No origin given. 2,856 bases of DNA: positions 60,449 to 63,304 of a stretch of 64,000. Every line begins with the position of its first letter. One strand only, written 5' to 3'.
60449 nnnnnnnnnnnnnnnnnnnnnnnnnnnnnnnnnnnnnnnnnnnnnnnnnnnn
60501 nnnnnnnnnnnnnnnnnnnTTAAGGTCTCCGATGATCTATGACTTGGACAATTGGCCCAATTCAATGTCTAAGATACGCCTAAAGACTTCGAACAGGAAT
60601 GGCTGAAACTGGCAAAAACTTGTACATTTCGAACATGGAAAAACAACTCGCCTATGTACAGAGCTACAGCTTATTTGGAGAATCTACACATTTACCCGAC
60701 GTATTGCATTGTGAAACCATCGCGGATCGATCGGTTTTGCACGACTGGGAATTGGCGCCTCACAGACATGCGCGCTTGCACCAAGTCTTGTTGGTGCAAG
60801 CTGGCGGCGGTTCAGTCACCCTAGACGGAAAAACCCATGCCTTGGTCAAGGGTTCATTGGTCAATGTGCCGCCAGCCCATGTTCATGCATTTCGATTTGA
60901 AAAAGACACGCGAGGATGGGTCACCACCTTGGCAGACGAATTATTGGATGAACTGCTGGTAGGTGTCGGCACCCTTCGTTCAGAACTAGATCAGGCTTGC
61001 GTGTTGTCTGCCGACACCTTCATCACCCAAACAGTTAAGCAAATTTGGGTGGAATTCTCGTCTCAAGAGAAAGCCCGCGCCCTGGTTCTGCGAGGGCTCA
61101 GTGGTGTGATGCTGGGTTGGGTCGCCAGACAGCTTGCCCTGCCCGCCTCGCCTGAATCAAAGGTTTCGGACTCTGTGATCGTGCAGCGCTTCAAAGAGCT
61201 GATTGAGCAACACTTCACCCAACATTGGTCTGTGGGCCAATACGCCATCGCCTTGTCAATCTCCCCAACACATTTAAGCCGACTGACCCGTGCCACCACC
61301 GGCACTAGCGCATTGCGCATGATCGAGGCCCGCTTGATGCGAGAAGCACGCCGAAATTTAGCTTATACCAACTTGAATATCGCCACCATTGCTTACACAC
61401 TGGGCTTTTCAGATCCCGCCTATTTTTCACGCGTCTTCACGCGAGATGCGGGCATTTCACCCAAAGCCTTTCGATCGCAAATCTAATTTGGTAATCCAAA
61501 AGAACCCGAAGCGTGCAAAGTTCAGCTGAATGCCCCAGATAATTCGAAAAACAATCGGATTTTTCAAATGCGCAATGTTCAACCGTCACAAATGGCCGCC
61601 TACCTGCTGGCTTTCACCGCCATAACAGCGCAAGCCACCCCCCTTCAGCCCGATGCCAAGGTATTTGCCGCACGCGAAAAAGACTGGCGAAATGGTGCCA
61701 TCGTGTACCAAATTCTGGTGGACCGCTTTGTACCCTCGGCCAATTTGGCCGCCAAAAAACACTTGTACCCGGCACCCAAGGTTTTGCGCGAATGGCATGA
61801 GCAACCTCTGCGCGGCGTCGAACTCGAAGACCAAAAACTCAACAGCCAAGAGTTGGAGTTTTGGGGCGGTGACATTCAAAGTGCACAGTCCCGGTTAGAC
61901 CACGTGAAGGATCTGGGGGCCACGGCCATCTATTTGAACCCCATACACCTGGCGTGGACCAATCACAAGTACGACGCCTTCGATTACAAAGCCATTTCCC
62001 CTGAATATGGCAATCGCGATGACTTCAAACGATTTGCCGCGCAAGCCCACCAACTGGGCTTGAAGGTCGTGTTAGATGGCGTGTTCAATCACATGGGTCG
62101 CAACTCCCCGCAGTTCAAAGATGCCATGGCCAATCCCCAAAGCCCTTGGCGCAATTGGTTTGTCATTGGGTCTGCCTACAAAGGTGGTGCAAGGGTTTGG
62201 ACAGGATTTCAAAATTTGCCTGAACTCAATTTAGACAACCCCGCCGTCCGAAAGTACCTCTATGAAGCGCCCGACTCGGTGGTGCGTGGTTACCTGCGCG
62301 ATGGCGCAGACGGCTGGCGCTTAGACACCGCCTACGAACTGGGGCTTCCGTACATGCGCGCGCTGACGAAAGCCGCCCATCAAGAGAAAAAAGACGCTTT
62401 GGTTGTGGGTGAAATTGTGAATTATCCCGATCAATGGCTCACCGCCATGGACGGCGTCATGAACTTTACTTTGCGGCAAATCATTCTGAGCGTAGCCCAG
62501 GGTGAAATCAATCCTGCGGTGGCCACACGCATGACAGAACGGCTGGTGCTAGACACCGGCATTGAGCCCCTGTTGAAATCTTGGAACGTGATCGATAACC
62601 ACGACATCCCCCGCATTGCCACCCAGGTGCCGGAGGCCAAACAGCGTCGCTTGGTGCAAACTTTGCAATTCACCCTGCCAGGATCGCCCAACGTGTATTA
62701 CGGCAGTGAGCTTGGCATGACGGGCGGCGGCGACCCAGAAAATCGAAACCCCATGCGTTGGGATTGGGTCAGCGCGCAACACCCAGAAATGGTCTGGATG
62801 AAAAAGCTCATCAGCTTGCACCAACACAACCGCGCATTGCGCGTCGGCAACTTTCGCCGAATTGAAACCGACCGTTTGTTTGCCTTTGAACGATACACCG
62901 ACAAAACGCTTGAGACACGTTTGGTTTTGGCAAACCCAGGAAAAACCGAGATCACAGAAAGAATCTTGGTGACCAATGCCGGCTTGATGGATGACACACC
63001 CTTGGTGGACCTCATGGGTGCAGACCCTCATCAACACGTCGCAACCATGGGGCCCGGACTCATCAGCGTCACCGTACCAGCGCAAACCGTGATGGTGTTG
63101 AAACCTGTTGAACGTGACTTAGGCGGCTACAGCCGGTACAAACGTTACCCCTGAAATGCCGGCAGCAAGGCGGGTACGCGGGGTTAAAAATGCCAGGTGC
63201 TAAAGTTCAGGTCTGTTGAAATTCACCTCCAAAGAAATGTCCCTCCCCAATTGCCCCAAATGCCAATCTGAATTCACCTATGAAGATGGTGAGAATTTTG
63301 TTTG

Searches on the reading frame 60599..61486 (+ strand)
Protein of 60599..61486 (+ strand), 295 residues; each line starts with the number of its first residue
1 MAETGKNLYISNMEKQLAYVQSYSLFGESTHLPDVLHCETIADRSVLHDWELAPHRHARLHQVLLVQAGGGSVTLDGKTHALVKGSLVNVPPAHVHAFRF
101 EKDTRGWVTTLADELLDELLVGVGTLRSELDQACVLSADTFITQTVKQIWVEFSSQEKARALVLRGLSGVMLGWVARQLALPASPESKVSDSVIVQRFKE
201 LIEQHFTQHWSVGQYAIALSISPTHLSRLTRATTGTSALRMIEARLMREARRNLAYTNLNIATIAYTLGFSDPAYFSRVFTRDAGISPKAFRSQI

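Call 56: search_protein_families(library=ncbifam, proteins=[window:60599-61486:+], max_evalue=1e-8)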
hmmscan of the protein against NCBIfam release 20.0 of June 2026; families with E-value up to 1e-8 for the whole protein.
window:60599-61486:+ (295 aa): 12 families
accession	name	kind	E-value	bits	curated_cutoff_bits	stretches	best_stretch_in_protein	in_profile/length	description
TIGR02297.1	HpaA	equivalog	5.5e-46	157.1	274.65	1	35-294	19-287/287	4-hydroxyphenylacetate catabolism regulatory protein HpaA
NF007860.0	PRK10572.1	equivalog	2.9e-21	75.6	208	1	65-294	54-284/292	arabinose operon transcriptional regulator AraC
NF010028.0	PRK13503.1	equivalog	2.6e-15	56.6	288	1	54-294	29-272/278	HTH-type transcriptional activator RhaS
NF047455.1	TF_Staph_AryK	equivalog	2.9e-13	49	850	1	186-294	150-258/759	transcriptional regulator AryK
NF047788.1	TransRegPocR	equivalog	6.2e-13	48.7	500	1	196-294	192-290/296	transcriptional regulator PocR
NF049968.1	QhpR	equivalog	9.9e-13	47.9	250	1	188-292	180-284/284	AraC-like transcriptional regulator QhpR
NF007243.0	PRK09685.1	equivalog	2.1e-11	43.8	199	1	194-294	199-301/303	transcriptional regulator FeaR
TIGR04094.1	adjacent_YSIRK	equivalog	2.8e-11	43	200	1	191-292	283-383/383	YSIRK-targeted surface antigen transcriptional regulator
NF049932.1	TranspRegBtr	equivalog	6.1e-11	41.5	900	1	193-291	164-262/531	bacillibactin transport transcriptional regulator Btr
NF010026.0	PRK13501.1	equivalog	7e-10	38.5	363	1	202-294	185-277/290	HTH-type transcriptional activator RhaR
NF006902.0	PRK09393.1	equivalog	7.6e-10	38.5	425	1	194-294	221-321/327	transcriptional regulator FtrA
NF012144.2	ramA_TF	equivalog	7.2e-09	36.1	180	0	194-294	6-106/108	RamA family antibiotic efflux transcriptional regulator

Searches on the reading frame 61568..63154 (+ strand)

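Call 56: search_protein_families(library=ncbifam, proteins=[window:61568-63154:+], max_evalue=1e-8)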
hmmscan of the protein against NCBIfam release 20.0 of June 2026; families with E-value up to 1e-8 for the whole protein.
window:61568-63154:+ (528 aa): 20 families
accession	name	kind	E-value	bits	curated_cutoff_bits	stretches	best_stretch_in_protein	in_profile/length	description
NF041090.1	Cyc-maltodext_AglB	equivalog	3.5e-128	428.3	540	1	39-526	3-469/470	cyclomaltodextrinase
NF008051.0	PRK10785.1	equivalog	3.3e-78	263.4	568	1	36-467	114-566/607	maltodextrin glucosidase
NF011083.0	PRK14510.1-2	equivalog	4.2e-62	210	1322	2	39-357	161-496/1186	bifunctional glycogen debranching protein GlgX/4-alpha-glucanotransferase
NF041321.1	Alpha-amyl_MalA_Halo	equivalog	9.2e-36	123.4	875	1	104-463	282-630/666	alpha-amylase MalA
TIGR02456.1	treS_nterm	equivalog_domain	3.8e-31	108.2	678.35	1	101-200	25-125/539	maltose alpha-D-glucosyltransferase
TIGR02403.1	trehalose_treC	equivalog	3.9e-26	91.8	799.05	1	101-203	24-126/544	alpha,alpha-phosphotrehalase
NF051899.1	BetGalacBglAAgro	equivalog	1.3e-23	83.3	900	1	101-207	25-132/537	beta-galactosidase BglA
NF008183.0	PRK10933.1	subfamily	2.4e-22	79.3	535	1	101-200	30-129/551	alpha,alpha-phosphotrehalase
TIGR02401.1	trehalose_TreY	equivalog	1.7e-20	72.9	498.65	1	102-201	14-119/838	malto-oligosyltrehalose synthase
NF011085.0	PRK14511.1-2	equivalog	1.2e-15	56.8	1312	1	104-178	19-95/873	malto-oligosyltrehalose synthase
TIGR02402.1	trehalose_TreZ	equivalog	4.7e-15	54.9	538.8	1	75-179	81-189/545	malto-oligosyltrehalose trehalohydrolase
NF011077.0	PRK14507.1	equivalog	1.8e-14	52.1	2148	1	104-177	758-833/1693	malto-oligosyltrehalose synthase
NF007051.0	PRK09505.1-1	equivalog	4.1e-14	51.5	864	0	97-178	232-328/686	alpha-amylase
NF007059.0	PRK09505.2-4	equivalog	4.5e-12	45.1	865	0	94-178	218-318/683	alpha-amylase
NF007060.0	PRK09505.2-5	equivalog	1.8e-11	42.8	790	0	97-179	228-325/690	alpha-amylase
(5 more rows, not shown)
